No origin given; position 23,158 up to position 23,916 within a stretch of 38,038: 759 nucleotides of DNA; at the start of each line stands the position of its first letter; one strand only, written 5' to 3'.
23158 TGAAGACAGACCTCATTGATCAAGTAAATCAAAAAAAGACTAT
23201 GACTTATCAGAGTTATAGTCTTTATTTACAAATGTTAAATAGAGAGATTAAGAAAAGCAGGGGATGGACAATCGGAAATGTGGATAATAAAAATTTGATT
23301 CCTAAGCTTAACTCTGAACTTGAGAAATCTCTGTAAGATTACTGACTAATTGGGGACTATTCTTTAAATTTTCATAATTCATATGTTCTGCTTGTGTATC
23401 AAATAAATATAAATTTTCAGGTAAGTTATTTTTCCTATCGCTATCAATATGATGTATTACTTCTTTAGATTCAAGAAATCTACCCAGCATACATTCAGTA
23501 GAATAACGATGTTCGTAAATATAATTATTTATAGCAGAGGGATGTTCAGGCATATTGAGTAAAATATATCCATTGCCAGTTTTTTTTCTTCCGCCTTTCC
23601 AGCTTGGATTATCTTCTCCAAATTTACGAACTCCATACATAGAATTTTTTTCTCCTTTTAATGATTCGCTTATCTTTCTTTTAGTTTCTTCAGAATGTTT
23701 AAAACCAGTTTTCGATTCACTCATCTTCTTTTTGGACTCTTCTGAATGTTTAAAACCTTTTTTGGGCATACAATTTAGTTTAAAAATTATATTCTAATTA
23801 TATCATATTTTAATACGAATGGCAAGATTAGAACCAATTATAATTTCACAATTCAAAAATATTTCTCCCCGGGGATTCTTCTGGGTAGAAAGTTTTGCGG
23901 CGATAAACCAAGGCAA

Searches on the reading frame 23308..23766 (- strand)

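Call 57: search_protein_families(library=pfam, proteins=[window:23308-23766:-], max_evalue=0.05)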
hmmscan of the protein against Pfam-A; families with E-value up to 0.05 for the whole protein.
window:23308-23766:- (152 aa): 3 families
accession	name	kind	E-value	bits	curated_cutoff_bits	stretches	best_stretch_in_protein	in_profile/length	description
PF07460.16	NUMOD3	-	5.1e-16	58.8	20.4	2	21-46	1-26/37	NUMOD3 motif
PF13392.12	HNH_3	-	2e-07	31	24.8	1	86-122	4-39/46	HNH endonuclease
PF18473.6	Urease_linker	-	0.0037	17.5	26.3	0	3-11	16-24/34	Urease subunit beta-alpha linker domain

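Call 58: search_protein_families(library=phrogs, proteins=[window:23308-23766:-], max_evalue=0.01)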
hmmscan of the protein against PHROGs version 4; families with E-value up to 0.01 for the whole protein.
window:23308-23766:- (152 aa): 14 families
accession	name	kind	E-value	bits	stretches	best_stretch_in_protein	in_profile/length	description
phrog_20891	-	DNA, RNA and nucleotide metabolism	4.4e-23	83.1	1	29-125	99-196/219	HNH endonuclease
phrog_10730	-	DNA, RNA and nucleotide metabolism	1.6e-15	58.5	1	57-130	66-140/234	HNH endonuclease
phrog_15471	-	DNA, RNA and nucleotide metabolism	2e-11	45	1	63-131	14-80/183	HNH endonuclease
phrog_21964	-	DNA, RNA and nucleotide metabolism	8.2e-11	43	1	39-132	122-212/244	HNH endonuclease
phrog_7545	-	DNA, RNA and nucleotide metabolism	2.6e-10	41.7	1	34-143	56-144/160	HNH endonuclease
phrog_314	-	DNA, RNA and nucleotide metabolism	6.3e-09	36.3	1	3-87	283-410/574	homing endonuclease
phrog_14913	-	DNA, RNA and nucleotide metabolism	5.3e-07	30.8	1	66-135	16-91/149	HNH endonuclease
phrog_25114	-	unknown function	3e-06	28.2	1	45-139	44-139/156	-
phrog_19902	-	DNA, RNA and nucleotide metabolism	3e-06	28.1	1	61-129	66-133/221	HNH endonuclease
phrog_655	-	DNA, RNA and nucleotide metabolism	1.4e-05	26.2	1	6-87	120-188/343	homing endonuclease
phrog_59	-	DNA, RNA and nucleotide metabolism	2.3e-05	24.9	1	55-131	160-234/423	HNH endonuclease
phrog_99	-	DNA, RNA and nucleotide metabolism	0.00018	22.3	1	56-135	129-209/383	HNH endonuclease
phrog_959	-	DNA, RNA and nucleotide metabolism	0.00071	20.3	1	96-140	71-115/138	HNH endonuclease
phrog_20223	-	unknown function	0.0023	18.7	1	8-40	59-94/215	-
